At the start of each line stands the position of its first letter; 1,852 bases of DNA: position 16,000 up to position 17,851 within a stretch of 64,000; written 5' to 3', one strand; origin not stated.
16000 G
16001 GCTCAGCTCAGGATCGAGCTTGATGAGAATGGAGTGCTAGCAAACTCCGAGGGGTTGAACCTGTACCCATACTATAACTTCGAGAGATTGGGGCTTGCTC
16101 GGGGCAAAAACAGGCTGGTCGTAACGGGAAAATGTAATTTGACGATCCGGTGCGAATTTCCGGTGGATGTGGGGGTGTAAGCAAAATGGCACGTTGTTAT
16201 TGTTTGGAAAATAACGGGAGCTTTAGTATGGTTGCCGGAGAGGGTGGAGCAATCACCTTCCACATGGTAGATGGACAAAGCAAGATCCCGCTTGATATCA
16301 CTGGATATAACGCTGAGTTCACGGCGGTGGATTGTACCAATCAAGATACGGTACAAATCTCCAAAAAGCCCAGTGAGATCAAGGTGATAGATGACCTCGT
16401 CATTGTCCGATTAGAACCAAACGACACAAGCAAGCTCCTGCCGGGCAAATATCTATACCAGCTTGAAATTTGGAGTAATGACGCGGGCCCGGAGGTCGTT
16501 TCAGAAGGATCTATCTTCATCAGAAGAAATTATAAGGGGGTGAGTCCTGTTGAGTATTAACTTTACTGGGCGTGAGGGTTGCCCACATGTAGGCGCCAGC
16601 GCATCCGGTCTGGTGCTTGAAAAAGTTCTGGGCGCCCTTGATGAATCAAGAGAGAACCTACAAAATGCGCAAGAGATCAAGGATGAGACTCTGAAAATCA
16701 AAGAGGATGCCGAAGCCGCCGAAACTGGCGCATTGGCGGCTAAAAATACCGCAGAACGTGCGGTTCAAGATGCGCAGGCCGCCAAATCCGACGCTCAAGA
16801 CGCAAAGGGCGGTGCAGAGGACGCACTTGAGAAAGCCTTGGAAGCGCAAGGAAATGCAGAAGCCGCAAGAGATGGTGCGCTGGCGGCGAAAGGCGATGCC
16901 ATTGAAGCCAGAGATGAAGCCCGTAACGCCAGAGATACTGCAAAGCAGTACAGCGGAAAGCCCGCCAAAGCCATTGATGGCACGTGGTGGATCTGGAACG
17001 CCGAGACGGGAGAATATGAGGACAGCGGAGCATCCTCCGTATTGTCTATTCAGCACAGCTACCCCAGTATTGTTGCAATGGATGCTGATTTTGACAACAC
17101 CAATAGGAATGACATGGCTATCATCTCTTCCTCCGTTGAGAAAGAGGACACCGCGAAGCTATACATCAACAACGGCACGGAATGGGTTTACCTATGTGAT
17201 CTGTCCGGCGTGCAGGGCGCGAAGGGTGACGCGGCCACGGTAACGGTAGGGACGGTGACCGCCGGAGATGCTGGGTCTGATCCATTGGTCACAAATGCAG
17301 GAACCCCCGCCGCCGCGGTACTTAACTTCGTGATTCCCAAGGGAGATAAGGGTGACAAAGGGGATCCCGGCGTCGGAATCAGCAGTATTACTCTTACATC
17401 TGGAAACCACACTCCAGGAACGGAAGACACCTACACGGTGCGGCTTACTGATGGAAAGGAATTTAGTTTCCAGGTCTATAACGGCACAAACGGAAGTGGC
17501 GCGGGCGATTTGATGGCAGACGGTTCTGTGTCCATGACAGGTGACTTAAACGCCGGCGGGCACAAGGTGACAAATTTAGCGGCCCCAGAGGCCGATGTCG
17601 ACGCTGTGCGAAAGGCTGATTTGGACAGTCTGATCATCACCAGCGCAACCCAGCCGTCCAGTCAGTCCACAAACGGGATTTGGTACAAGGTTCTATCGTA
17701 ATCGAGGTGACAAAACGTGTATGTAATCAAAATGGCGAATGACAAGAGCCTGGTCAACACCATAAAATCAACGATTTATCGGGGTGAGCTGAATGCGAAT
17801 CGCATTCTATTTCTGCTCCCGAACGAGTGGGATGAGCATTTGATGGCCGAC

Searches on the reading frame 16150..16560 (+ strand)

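Call 4: search_protein_families(library=pfam, proteins=[window:16150-16560:+], max_evalue=0.1)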
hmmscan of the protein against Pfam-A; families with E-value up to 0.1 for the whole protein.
window:16150-16560:+ (136 aa): 0 families

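Call 5: search_protein_families(library=phrogs, proteins=[window:16150-16560:+], max_evalue=0.1)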
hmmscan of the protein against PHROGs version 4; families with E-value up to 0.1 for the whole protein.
window:16150-16560:+ (136 aa): 2 families
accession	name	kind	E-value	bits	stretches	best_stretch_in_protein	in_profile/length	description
phrog_1084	-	unknown function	7.9e-08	33.4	1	27-126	12-112/123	unknown function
phrog_3304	-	tail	0.01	16.7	1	30-125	14-109/177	L-shaped tail fiber protein assembly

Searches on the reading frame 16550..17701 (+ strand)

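Call 4: search_protein_families(library=pfam, proteins=[window:16550-17701:+], max_evalue=0.1)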
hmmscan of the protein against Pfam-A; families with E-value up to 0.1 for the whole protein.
window:16550-17701:+ (383 aa): 1 family
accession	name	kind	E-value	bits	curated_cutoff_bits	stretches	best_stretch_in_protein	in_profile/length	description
PF11839.13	Alanine_zipper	-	0.0023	18.6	23.1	0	37-79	14-56/69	Alanine-zipper, major outer membrane lipoprotein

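Call 5: search_protein_families(library=phrogs, proteins=[window:16550-17701:+], max_evalue=0.1)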
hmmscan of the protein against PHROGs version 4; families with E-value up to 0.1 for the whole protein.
window:16550-17701:+ (383 aa): 20 families
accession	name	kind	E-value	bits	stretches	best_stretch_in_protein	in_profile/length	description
phrog_4120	-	tail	3.9e-16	60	1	196-279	91-175/360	minor tail protein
phrog_21765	-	unknown function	1e-14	55.4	1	54-318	28-269/422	-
phrog_4440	-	tail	1.1e-08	35.6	1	48-302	106-330/410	tail fiber protein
phrog_32311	-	unknown function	1.5e-07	31.6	1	219-349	25-162/577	-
phrog_21962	-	tail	1e-05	26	1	217-275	89-143/321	tail protein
phrog_2710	-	tail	3e-05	23.6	1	328-361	127-160/781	tail fiber protein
phrog_13980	-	tail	0.00025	21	1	37-241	158-354/756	tail fiber protein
phrog_6122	-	unknown function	0.00026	21.5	1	319-367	136-184/290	-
phrog_27088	-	unknown function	0.00069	20.3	1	176-266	80-171/269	-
phrog_4219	-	DNA, RNA and nucleotide metabolism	0.00075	18.9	1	50-144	152-246/867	regulator of chromosome condensation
phrog_25848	-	tail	0.00093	18.5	1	320-363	209-252/598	tail fiber protein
phrog_3279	-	tail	0.0014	19.2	1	41-135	111-205/396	tail fiber protein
phrog_6256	-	tail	0.0042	17.1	0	320-354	115-150/686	tail fiber protein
phrog_4242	-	tail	0.0058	17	0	37-133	162-258/628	tail fiber protein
phrog_18326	-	unknown function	0.0066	17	1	55-131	100-181/203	-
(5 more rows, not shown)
